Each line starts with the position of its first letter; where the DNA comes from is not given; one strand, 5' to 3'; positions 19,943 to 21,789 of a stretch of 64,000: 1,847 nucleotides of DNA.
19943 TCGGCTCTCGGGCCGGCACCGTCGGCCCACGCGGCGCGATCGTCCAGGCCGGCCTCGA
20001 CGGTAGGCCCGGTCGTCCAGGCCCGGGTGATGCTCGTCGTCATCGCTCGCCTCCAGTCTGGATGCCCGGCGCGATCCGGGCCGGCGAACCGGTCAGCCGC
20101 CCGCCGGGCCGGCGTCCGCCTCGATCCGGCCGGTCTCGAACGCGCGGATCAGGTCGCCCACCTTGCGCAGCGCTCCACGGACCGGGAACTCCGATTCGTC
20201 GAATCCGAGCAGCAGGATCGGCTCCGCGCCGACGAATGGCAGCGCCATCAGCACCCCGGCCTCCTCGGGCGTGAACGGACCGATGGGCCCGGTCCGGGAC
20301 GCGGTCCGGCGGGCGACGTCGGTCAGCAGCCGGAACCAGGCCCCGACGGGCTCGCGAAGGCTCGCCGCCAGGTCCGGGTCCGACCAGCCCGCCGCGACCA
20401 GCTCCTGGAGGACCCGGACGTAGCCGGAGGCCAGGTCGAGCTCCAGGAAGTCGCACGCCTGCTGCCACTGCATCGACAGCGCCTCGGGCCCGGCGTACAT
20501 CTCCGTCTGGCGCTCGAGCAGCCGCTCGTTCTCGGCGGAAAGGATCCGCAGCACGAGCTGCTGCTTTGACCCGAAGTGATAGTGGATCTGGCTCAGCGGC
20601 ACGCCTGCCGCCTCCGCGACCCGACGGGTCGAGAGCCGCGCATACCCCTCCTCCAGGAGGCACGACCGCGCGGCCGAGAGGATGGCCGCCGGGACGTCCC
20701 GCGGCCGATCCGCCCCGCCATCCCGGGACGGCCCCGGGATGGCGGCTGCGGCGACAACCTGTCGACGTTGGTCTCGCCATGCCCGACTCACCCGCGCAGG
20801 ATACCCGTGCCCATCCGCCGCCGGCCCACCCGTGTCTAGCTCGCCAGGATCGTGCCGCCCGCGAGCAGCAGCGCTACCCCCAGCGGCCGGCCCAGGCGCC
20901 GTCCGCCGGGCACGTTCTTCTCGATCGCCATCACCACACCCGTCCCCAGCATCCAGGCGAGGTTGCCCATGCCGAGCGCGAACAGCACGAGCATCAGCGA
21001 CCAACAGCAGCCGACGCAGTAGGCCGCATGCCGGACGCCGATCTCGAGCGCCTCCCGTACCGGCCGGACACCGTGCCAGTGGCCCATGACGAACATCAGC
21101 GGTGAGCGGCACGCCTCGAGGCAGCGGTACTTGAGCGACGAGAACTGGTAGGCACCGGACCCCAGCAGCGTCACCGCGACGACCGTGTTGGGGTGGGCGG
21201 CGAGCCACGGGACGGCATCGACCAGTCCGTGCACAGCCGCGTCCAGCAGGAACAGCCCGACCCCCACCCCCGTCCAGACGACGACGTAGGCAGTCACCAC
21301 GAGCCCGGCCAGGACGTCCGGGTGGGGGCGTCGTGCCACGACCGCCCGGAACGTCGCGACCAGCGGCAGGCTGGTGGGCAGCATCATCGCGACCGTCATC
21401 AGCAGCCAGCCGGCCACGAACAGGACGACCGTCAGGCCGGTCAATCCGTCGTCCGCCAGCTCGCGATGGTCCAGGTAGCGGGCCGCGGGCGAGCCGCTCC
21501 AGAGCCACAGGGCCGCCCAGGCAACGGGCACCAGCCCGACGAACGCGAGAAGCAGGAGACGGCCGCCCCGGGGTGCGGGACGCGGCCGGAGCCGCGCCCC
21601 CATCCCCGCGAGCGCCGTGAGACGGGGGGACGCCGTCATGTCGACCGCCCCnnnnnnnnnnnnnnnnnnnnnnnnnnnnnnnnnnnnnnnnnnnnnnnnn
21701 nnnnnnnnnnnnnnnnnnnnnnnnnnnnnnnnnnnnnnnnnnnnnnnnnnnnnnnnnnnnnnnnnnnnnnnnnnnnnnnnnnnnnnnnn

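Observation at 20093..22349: DUF1326 - DUF2182 - TetR operon with a perfect palindromic operator: an uncharacterised, likely metal-related module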

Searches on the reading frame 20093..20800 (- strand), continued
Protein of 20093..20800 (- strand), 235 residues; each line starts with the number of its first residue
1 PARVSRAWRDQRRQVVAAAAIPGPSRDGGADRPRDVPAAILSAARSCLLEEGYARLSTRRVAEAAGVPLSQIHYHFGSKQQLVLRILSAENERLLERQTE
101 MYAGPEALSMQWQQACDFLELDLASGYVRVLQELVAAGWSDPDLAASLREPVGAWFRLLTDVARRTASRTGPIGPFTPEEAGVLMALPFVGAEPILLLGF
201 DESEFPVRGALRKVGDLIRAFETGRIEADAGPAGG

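Call 84: fold_search(model_id=the predicted structure, library=pdb)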
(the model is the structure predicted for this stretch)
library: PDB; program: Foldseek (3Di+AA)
matches with E <= 10: 995; with E <= 0.001: 155
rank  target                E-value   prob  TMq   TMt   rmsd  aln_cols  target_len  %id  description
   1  8sua                  6.3e-06  1.00  0.58  0.68   6.0       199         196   19  Structure of M. baixiangningiae DarR-ligand complex (released 2023-11-01)
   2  6ayh                  9.5e-06  1.00  0.62  0.74   4.4       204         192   21  Salmonella enterica GusR (released 2017-12-20)
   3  6ayi_A                4.8e-05  1.00  0.62  0.77   3.9       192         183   19  Escherichia coli GusR (released 2017-12-20)
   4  3whc_C                5.0e-05  1.00  0.65  0.77   3.5       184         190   14  Crystal structure of a transcriptional regulator FadR from Bacillus subtilis in complex with stearoyl-CoA (released 2014-03-19)
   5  3vuq_B                5.0e-05  1.00  0.52  0.65   5.5       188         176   21  Crystal structure of TTHA0167, a transcriptional regulator, TetR/AcrR family from Thermus thermophilus HB8 (released 2013-02-27)
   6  5vl9_B                5.5e-05  1.00  0.58  0.69   4.6       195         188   19  Crystal structure of EilR in complex with eilO DNA element (released 2018-06-27)
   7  1zkg_B                5.8e-05  1.00  0.62  0.70   4.9       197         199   19  Crystal structure of Transcriptional regulator, TETR family (tm1030) from Thermotoga maritima at 2.30 A resolution (released 2005-07-26)
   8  5vl9_A                6.0e-05  1.00  0.57  0.68   4.4       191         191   20  Crystal structure of EilR in complex with eilO DNA element (released 2018-06-27)
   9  8suk_B                7.2e-05  1.00  0.58  0.66   6.0       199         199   18  Structure of Rhodococcus sp. USK13 DarR-c-di-AMP complex (released 2023-11-01)
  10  1zkg_A                7.2e-05  1.00  0.61  0.69   5.0       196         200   19  Crystal structure of Transcriptional regulator, TETR family (tm1030) from Thermotoga maritima at 2.30 A resolution (released 2005-07-26)
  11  8suk_A                7.5e-05  1.00  0.57  0.65   6.3       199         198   18  Structure of Rhodococcus sp. USK13 DarR-c-di-AMP complex (released 2023-11-01)
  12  5vl9_D                8.3e-05  1.00  0.59  0.70   4.1       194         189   20  Crystal structure of EilR in complex with eilO DNA element (released 2018-06-27)
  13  3e7q_A                8.3e-05  1.00  0.62  0.68   4.3       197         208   19  The crystal structure of the putative transcriptional regulator from Pseudomonas aeruginosa PAO1 (released 2008-10-14)
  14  2id6                  8.6e-05  1.00  0.62  0.70   4.6       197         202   20  Crystal structure of transcriptional regulator (tm1030) at 1.75A resolution (released 2007-08-28)
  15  3ih2                  9.4e-05  1.00  0.63  0.71   4.4       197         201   20  TM1030 crystallized at 323K (released 2009-08-11)
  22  4yze_B                1.4e-04  1.00  0.63  0.76   3.3       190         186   18  Crystal structure of E.coli NemR reduced form (released 2016-02-03)
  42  1jt0_A                2.3e-04  1.00  0.61  0.73   4.6       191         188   12  Crystal structure of a cooperative QacR-DNA complex (released 2002-03-08)
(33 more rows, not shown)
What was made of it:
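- On TetR family of transcriptional repressors: Foldseek finds 155 PDB matches at E <= 0.001, and the top 50 listed are all TetR-family regulators (call 84).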

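Call 86: search_protein_families(library=padloc, proteins=[window:20096-20791:-], max_evalue=0.001)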
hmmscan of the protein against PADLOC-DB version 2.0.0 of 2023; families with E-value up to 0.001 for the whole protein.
window:20096-20791:- (232 aa): 0 families

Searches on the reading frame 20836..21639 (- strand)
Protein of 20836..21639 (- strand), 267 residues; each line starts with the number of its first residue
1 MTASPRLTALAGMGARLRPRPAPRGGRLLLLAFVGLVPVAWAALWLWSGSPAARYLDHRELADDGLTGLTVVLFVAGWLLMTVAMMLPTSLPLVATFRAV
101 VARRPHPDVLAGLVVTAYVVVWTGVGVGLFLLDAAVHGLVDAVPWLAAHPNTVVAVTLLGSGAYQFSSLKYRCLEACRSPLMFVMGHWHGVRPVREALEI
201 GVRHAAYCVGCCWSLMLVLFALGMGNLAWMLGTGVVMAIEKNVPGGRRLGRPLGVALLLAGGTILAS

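Call 3: search_protein_families(library=pfam, proteins=[window:20836-21639:-], max_evalue=0.01)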
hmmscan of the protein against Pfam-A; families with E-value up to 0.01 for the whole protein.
window:20836-21639:- (267 aa): 1 family
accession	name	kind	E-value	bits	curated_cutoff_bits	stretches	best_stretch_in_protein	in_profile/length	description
PF09948.15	PpoB2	-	6.6e-59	199.4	28.7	1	75-263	1-187/188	Copper chaperone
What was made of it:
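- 20836..21639 (-): PpoB2/DUF2182 gene (267 aa). It is a membrane protein of the copper-chaperone family. PF09948 E 6.6e-59 (call 3).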

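Call 6: search_protein_families(library=ncbifam, proteins=[window:20839-21639:-], max_evalue=1)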
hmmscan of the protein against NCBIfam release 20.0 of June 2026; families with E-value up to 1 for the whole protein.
window:20839-21639:- (267 aa): 2 families
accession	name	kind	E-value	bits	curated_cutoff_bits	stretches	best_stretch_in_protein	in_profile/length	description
TIGR04391.1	CcmD_alt_fam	subfamily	0.083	12.9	24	1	114-133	3-22/36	CcmD family protein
NF010287.0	PRK13727.1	equivalog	0.17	11.9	105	0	136-165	29-58/82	type-F conjugative transfer system pilin chaperone TraQ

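Call 86: search_protein_families(library=padloc, proteins=[window:20839-21639:-], max_evalue=0.001)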
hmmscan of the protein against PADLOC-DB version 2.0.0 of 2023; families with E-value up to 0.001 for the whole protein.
window:20839-21639:- (267 aa): 0 families
